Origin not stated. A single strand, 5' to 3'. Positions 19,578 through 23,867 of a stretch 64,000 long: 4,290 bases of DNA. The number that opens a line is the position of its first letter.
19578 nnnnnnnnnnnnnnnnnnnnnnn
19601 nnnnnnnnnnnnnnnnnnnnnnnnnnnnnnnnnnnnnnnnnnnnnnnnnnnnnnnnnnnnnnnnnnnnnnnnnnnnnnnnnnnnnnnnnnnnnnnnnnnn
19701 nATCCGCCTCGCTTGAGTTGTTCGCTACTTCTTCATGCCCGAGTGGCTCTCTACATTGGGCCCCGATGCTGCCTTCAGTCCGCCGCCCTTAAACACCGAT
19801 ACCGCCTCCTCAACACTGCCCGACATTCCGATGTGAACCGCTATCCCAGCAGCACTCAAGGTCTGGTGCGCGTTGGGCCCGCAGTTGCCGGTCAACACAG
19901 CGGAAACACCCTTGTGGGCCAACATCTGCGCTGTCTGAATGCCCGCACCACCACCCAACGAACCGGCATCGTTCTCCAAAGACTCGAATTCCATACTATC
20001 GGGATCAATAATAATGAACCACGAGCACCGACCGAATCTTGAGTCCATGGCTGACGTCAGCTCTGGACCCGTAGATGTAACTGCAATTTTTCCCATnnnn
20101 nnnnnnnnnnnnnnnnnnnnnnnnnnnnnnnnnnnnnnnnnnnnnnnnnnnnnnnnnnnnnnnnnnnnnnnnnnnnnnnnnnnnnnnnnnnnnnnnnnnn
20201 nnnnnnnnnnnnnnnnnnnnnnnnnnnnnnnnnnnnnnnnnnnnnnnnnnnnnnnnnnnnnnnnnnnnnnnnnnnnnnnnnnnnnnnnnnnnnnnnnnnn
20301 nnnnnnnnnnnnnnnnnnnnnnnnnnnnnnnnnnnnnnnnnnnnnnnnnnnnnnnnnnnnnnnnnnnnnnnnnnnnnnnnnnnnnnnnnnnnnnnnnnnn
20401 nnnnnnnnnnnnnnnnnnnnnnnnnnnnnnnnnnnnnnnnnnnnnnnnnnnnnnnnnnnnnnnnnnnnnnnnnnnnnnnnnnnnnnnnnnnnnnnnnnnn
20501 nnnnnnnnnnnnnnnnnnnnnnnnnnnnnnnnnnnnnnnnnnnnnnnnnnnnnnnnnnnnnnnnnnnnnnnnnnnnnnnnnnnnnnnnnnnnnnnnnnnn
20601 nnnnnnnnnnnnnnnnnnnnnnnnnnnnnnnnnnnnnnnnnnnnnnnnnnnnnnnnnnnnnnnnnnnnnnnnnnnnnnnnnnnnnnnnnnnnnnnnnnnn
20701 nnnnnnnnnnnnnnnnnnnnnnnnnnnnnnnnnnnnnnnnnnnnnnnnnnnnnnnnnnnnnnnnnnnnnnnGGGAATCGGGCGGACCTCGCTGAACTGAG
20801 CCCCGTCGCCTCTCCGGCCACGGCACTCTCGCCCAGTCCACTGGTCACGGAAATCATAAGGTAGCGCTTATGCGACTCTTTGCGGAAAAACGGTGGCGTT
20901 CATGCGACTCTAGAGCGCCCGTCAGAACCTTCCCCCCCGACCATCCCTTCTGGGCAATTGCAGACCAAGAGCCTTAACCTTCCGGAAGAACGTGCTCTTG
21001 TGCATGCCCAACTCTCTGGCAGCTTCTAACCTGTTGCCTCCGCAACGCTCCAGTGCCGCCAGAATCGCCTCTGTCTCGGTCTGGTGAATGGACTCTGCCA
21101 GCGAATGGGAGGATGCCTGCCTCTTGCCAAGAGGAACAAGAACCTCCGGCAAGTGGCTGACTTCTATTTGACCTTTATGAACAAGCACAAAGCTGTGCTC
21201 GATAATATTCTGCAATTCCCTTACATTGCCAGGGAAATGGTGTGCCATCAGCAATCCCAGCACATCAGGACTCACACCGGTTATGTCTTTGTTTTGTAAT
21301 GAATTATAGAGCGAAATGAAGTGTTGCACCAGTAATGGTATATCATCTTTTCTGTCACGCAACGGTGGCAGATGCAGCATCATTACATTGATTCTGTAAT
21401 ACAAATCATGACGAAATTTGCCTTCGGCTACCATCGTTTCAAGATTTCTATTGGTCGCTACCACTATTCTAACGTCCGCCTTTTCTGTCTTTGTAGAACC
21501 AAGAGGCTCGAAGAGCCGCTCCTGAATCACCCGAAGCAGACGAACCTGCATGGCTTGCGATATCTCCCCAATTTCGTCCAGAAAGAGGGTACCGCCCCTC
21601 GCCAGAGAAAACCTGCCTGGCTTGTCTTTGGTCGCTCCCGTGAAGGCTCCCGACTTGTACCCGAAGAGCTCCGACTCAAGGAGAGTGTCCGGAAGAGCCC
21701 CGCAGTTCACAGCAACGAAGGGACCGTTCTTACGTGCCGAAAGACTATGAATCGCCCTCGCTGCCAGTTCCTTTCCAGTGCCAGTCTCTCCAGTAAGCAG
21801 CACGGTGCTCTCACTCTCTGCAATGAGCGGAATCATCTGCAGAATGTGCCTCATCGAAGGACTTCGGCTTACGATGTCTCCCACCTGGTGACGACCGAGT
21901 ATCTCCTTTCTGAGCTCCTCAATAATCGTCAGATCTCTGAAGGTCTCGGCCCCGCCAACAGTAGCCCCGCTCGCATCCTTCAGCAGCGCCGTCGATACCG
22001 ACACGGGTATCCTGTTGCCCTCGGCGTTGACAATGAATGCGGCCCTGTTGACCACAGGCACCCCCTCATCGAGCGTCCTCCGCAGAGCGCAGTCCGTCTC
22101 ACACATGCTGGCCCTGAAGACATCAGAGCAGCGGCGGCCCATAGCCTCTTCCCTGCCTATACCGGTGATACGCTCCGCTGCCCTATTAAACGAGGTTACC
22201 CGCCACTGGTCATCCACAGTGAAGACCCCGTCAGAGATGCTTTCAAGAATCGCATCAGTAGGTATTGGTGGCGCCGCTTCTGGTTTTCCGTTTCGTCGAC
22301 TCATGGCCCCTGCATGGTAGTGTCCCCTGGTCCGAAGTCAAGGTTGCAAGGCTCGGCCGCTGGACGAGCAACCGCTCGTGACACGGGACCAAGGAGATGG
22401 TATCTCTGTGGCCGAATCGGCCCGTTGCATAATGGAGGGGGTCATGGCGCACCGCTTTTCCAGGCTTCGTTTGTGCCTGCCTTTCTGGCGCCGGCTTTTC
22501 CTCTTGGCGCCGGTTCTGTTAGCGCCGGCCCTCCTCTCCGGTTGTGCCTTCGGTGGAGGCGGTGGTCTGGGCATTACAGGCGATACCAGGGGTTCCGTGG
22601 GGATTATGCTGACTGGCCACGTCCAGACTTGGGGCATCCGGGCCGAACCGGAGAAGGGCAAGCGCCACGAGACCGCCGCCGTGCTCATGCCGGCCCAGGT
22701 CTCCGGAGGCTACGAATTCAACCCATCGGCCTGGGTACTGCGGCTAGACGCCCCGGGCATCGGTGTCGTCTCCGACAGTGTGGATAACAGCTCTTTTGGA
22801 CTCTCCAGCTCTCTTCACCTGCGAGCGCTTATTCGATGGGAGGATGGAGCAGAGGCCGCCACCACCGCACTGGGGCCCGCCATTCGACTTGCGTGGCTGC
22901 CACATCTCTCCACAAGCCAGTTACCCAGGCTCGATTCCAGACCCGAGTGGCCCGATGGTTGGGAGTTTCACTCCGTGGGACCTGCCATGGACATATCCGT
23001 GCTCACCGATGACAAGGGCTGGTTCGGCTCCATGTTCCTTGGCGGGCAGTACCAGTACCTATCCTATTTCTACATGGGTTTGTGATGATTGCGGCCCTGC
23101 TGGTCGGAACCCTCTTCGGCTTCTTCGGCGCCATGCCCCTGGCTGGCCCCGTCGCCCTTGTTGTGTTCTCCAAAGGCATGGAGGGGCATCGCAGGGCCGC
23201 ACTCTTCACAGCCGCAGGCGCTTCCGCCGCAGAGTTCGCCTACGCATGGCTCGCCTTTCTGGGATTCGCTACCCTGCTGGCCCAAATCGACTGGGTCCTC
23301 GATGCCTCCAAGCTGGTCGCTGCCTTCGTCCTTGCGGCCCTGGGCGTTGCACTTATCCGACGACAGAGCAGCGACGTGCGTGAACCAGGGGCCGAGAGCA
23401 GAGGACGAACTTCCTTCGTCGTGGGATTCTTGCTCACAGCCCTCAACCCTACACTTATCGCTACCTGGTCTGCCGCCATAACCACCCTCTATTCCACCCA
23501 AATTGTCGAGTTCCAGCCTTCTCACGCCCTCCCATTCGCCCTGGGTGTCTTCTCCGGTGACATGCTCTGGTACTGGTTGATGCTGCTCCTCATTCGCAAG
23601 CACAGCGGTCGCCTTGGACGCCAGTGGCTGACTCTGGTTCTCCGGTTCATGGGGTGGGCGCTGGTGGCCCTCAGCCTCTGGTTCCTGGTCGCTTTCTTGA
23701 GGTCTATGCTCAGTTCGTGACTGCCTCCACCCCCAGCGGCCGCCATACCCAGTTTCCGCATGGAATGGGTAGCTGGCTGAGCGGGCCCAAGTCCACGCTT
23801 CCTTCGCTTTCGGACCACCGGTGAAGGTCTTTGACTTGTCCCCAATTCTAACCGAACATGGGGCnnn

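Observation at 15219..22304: Sigma-54-associated locus of Fe-S/metallocluster carrier proteins (DUF5320-like, tandem NifX-like, tandem MinD-ferredoxin ATPase, Mrp-NifX fusion) with the Sec-peroxiredoxin and an adjacent PAS-NtrC activator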

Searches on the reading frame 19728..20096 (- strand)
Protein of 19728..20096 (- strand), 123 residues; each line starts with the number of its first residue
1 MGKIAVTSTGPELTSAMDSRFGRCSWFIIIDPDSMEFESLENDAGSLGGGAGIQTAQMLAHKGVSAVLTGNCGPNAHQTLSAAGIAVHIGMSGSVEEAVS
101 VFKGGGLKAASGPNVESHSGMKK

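Call 29: search_solved_structures(query=window:19728-20096:-, max_evalue=0.01, show_alignments=2)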
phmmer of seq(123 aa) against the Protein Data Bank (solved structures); distinct sequences matched with E-value up to 0.01: 6.
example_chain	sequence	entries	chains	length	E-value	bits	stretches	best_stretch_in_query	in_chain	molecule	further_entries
2wfb_A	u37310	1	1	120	5.9e-22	81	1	1-114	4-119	PUTATIVE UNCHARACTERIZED PROTEIN ORP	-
1eo1_A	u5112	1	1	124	6.7e-20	74.4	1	3-113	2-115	HYPOTHETICAL PROTEIN MTH1175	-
1rdu_A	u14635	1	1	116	6.3e-18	68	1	1-108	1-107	conserved hypothetical protein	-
2yx6_A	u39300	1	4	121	6.8e-05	26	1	13-109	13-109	Hypothetical protein PH0822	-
1t3v_A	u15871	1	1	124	0.00073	22.7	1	15-111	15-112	conserved hypothetical protein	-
1o13_A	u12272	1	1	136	0.00098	22.3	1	15-111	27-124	probable NifB protein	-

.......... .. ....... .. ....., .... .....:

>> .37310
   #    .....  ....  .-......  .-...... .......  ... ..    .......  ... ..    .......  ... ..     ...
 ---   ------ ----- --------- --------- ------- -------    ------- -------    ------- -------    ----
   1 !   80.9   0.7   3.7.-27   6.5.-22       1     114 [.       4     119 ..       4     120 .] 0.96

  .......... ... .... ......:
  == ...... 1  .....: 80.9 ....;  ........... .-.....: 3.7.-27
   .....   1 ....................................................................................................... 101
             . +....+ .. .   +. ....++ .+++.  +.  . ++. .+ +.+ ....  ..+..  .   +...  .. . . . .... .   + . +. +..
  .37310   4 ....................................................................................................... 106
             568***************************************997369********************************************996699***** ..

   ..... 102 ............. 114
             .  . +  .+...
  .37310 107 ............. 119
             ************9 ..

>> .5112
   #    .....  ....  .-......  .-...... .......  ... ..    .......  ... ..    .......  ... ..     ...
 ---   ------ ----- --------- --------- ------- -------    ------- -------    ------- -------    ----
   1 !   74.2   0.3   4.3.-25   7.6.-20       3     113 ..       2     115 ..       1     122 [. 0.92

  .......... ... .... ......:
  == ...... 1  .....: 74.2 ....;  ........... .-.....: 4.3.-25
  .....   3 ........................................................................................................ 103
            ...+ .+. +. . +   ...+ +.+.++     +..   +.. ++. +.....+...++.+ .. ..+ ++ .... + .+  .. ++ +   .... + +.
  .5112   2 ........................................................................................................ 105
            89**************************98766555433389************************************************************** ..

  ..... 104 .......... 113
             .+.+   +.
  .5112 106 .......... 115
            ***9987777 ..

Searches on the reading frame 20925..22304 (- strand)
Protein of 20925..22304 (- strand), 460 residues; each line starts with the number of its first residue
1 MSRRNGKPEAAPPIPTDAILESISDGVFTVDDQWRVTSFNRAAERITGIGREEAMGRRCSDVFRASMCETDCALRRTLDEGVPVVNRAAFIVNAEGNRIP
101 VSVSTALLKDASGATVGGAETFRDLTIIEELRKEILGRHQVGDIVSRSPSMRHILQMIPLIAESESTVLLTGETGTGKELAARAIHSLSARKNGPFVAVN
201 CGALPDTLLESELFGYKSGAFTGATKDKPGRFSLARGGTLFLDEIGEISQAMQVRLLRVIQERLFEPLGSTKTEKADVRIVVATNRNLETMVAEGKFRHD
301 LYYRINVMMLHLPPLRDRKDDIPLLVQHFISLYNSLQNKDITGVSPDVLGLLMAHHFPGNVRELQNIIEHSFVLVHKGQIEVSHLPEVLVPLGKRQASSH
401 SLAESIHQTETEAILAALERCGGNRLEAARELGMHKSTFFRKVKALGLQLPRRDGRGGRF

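Call 6: search_protein_families(library=pfam, proteins=[window:20925-22304:-], max_evalue=0.01)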
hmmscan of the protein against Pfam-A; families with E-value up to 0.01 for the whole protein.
window:20925-22304:- (460 aa): 12 families
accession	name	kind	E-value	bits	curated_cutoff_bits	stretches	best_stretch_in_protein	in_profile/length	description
PF00158.32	Sigma54_activat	-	1.9e-70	236.3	20.2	1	144-310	1-167/168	Sigma-54 interaction domain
PF25601.1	AAA_lid_14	-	2.3e-25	88.7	27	1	316-396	1-81/87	AAA+ ATPase lid domain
PF14532.12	Sigma54_activ_2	-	2.9e-23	83.1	25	1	146-315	2-138/138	Sigma-54 interaction domain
PF13426.13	PAS_9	-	2.3e-14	53.9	27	1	24-126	1-102/103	PAS domain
PF08448.16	PAS_4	-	6e-12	46.2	23.1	1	20-126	1-106/110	PAS fold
PF00989.32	PAS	-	1.1e-10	41.9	22.6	1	17-63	4-50/113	PAS fold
PF02954.25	HTH_8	-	2.3e-10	40.5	22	1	408-445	4-41/42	Bacterial regulatory protein, Fis family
PF07728.20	AAA_5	-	1e-07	32.5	22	1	168-287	2-124/139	AAA domain (dynein-related subfamily)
PF13188.13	PAS_8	-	3.9e-07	30.2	21.8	1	18-68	5-55/65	PAS domain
PF01078.27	Mg_chelatase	-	2.4e-06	27.5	20.3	1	223-254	93-124/207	Magnesium chelatase, subunit ChlI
PF00004.35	AAA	-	7.2e-06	26.9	21.2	1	168-286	1-110/131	ATPase family associated with various cellular activities (AAA)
PF18024.7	HTH_50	-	0.0004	20.5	27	1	401-449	3-50/50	Helix-turn-helix domain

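Call 8: search_protein_families(library=ncbifam, proteins=[window:20925-22304:-], max_evalue=0.01)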
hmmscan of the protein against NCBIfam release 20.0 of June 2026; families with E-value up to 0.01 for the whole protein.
window:20925-22304:- (460 aa): 37 families (the best 25 are shown)
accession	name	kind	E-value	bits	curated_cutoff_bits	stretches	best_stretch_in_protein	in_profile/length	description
NF041552.1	TF_PrdR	equivalog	1.6e-109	366.8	795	1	17-445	137-575/577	sigma-54 dependent transcriptional regulator PrdR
TIGR01817.1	nifA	equivalog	4.2e-108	362.4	528.85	1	141-385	195-438/534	nif-specific transcriptional activator NifA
NF008469.0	PRK11361.1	equivalog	1.7e-101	340.2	714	1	128-448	129-456/461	acetoacetate metabolism transcriptional regulator AtoC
NF007689.0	PRK10365.1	equivalog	2.1e-95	320.1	760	1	144-443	141-439/441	sigma-54-dependent response regulator transcription factor ZraR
TIGR02915.1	PEP_resp_reg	equivalog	7.7e-95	318.3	502.6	1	138-448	135-444/445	PEP-CTERM-box response regulator transcription factor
NF038308.1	RNA_repair_RtcR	equivalog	1e-94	318.3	650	1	140-412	178-457/530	RNA repair transcriptional activator RtcR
TIGR02329.1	propionate_PrpR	equivalog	1.1e-91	308.1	499.2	1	118-445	195-526/526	propionate catabolism operon regulatory protein PrpR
NF003451.0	PRK05022.1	equivalog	1.3e-91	307.8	476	1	139-449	187-511/512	nitric oxide reductase transcriptional regulator NorR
TIGR01818.1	ntrC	equivalog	7.9e-91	305.2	558.6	1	140-398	132-390/463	nitrogen regulation protein NR(I)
NF011958.0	PRK15429.1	equivalog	7.5e-86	289.2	830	1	139-449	376-687/692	formate hydrogenlyase transcriptional activator FlhA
NF011953.0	PRK15424.1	equivalog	6.7e-84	282.4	703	1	131-445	208-533/538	propionate catabolism operon regulatory protein PrpR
NF050807.1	TransRegFlbDCaul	equivalog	1.1e-83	281.7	750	1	141-444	117-436/454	sigma-54-dependent transcriptional regulator FlbD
NF041946.1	LuxO_transreg_Vib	equivalog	3.9e-83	279.8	800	1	140-445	131-459/463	quorum-sensing sigma-54 dependent transcriptional regulator LuxO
NF041906.1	V4R_TF_MobR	exception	1.7e-82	277.7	999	1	143-444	233-542/544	phenol degradation transcriptional regulator MobR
NF011695.0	PRK15115.1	equivalog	5.2e-82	276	763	1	143-442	136-432/445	two-component system response regulator GlrR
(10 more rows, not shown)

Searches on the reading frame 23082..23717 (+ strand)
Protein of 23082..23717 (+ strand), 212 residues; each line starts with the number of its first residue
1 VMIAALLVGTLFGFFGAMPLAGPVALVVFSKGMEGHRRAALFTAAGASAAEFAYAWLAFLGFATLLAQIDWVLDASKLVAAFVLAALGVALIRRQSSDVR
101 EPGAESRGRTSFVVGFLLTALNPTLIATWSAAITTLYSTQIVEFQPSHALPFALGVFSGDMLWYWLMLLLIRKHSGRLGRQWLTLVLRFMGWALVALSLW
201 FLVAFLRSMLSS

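Call 6: search_protein_families(library=pfam, proteins=[window:23082-23717:+], max_evalue=0.01)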
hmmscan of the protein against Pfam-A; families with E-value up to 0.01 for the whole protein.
window:23082-23717:+ (212 aa): 1 family
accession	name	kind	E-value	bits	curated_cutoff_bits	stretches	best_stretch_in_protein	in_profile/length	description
PF01810.24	LysE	-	2.7e-18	66.6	25.6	1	21-202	7-190/193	LysE type translocator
